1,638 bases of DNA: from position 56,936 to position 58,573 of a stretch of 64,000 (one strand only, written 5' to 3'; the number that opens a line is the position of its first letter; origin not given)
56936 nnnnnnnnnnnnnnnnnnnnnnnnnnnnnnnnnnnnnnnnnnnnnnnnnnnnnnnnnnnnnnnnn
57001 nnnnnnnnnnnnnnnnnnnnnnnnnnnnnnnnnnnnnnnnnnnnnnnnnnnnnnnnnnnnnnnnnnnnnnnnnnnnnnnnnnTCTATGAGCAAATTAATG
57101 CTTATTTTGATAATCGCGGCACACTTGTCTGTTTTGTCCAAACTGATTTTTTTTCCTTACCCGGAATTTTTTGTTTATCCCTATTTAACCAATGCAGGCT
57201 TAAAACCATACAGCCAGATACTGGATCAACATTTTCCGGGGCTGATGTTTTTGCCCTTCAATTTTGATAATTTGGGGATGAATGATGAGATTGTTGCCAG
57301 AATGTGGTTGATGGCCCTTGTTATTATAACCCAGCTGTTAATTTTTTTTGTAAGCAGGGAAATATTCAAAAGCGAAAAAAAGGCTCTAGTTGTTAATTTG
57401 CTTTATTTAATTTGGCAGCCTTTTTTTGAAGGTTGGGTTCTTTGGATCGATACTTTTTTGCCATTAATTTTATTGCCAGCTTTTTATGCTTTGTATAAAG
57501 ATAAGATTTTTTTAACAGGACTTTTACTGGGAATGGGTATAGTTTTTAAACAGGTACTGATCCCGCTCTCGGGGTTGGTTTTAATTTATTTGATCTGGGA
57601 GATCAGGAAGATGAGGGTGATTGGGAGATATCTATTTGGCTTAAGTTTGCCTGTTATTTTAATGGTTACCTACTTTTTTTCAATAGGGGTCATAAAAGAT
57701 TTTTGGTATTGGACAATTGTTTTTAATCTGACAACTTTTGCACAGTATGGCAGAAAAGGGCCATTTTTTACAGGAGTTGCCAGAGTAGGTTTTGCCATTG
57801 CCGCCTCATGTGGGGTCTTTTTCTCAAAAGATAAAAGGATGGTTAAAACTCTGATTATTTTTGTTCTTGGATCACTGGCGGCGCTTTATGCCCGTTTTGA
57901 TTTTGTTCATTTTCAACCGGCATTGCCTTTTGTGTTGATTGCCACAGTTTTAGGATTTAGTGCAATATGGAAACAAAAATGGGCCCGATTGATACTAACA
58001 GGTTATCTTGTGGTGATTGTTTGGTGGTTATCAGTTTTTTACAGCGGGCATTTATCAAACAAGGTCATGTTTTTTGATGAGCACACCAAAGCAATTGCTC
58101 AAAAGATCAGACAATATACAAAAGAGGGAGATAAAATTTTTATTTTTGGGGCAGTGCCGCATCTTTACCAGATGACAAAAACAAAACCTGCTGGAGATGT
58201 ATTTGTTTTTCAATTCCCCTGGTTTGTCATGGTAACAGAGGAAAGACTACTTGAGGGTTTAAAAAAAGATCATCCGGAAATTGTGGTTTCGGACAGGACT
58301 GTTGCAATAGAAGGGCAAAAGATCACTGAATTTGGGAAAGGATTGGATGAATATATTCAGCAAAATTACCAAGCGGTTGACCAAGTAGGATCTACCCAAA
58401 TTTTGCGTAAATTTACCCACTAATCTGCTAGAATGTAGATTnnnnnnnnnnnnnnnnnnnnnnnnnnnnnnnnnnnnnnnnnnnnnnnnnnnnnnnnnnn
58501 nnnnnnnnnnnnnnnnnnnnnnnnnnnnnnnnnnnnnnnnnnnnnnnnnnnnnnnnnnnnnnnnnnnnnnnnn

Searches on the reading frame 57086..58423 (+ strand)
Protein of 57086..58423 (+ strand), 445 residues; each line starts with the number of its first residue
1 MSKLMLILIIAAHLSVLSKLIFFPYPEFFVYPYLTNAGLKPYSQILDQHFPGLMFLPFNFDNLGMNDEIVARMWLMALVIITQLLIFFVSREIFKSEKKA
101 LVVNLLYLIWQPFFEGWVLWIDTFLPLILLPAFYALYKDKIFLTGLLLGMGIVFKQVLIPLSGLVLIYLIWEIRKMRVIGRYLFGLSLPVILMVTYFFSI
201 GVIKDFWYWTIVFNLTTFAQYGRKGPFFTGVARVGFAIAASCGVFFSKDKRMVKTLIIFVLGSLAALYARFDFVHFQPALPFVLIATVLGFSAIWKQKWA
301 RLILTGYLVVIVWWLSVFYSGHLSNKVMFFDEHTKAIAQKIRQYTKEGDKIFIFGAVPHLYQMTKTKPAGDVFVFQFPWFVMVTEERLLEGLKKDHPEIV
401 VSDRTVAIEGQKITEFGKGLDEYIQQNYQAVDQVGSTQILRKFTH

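Call 16: search_protein_families(library=pfam, proteins=[window:57086-58423:+], max_evalue=0.001)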
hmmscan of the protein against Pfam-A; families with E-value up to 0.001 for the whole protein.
window:57086-58423:+ (445 aa): 1 family
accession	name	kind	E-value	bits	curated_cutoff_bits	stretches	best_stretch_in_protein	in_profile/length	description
PF13231.12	PMT_2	-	0.00021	22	26.1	1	62-186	15-147/160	Dolichyl-phosphate-mannose-protein mannosyltransferase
